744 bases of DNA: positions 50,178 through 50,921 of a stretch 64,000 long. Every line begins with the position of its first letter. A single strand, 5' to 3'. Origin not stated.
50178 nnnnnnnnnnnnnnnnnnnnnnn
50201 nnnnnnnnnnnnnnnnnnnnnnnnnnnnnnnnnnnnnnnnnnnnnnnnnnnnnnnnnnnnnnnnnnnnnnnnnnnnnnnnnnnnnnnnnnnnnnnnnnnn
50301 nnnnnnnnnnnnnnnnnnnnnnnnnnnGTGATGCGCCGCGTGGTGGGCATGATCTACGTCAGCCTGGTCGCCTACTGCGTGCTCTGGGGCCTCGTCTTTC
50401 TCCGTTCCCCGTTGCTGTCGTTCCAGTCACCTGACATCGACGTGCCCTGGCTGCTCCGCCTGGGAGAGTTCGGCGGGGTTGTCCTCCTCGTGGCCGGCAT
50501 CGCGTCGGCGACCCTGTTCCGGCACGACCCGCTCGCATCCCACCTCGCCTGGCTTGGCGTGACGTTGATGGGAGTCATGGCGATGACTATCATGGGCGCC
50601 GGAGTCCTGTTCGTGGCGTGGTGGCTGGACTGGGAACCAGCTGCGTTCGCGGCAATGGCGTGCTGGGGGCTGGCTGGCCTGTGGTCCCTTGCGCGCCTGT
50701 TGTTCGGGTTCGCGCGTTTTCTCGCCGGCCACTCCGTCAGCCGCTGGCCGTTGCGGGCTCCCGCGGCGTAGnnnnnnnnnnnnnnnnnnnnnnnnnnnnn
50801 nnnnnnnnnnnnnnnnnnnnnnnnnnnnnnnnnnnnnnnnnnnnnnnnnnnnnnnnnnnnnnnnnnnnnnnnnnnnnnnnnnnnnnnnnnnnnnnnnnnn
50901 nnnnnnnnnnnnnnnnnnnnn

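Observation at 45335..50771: Divergent operons MT/B12-rSAM and MT/deiodinase-like flavoprotein/B12-rSAM/4-TM protein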

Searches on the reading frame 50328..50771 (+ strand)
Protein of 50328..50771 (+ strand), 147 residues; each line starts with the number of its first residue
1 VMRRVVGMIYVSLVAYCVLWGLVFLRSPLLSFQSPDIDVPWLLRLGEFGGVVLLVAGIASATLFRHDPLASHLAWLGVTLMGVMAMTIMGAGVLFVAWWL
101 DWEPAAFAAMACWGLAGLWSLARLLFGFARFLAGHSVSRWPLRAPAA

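Call 9: search_protein_families(library=pfam, proteins=[window:50328-50771:+], max_evalue=0.01)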
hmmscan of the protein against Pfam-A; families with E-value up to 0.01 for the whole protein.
window:50328-50771:+ (147 aa): 0 families

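Call 10: search_protein_families(library=ncbifam, proteins=[window:50328-50771:+], max_evalue=0.01)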
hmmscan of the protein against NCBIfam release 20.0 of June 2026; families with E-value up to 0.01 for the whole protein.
window:50328-50771:+ (147 aa): 1 family
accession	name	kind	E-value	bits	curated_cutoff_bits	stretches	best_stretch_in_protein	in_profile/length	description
NF007622.0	PRK10278.1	exception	0.0062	16.7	190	1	4-90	3-89/130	invasion regulator SirB2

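Call 73: search_protein_families(library=padloc, proteins=[window:50331-50771:+], max_evalue=0.001)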
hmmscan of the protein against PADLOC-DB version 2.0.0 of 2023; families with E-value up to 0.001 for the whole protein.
window:50331-50771:+ (146 aa): 0 families

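Call 74: search_protein_representatives(protein=window:50331-50771:+)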
Query: 146 residues. Proteins with E-value up to 0.001 (for the whole library): 5; up to 1e-10: 4; up to 1e-30: 1. The best 5 are listed.
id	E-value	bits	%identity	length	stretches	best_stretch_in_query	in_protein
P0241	4.2e-50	186.0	62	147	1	2-145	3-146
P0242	1.6e-27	112.7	56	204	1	2-112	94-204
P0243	7.1e-23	97.6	49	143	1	8-146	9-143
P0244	4.8e-19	85.2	48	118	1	36-144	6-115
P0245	3.0e-07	46.9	31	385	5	9-49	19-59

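Call 75: find_related_loci(query=window:50331-50771:+, collection=metagenome_contigs, flank=8000)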
Query window:50331-50771:+ (146 aa) in metagenome_contigs; peptide patterns used: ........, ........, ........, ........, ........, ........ (x = any residue, [..] = any of these).
423 stretches matched a pattern, but none encodes a relative of the query by tblastn (E <= 1e-3).

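Call 77: find_related_loci(query=A1, collection=metagenome_contigs, flank=8000)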
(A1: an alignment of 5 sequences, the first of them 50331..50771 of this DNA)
Query A1 (146 aa) in metagenome_contigs; peptide patterns used: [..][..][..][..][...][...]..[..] (x = any residue, [..] = any of these).
99 stretches matched a pattern, but none encodes a relative of the query by tblastn (E <= 1e-3).
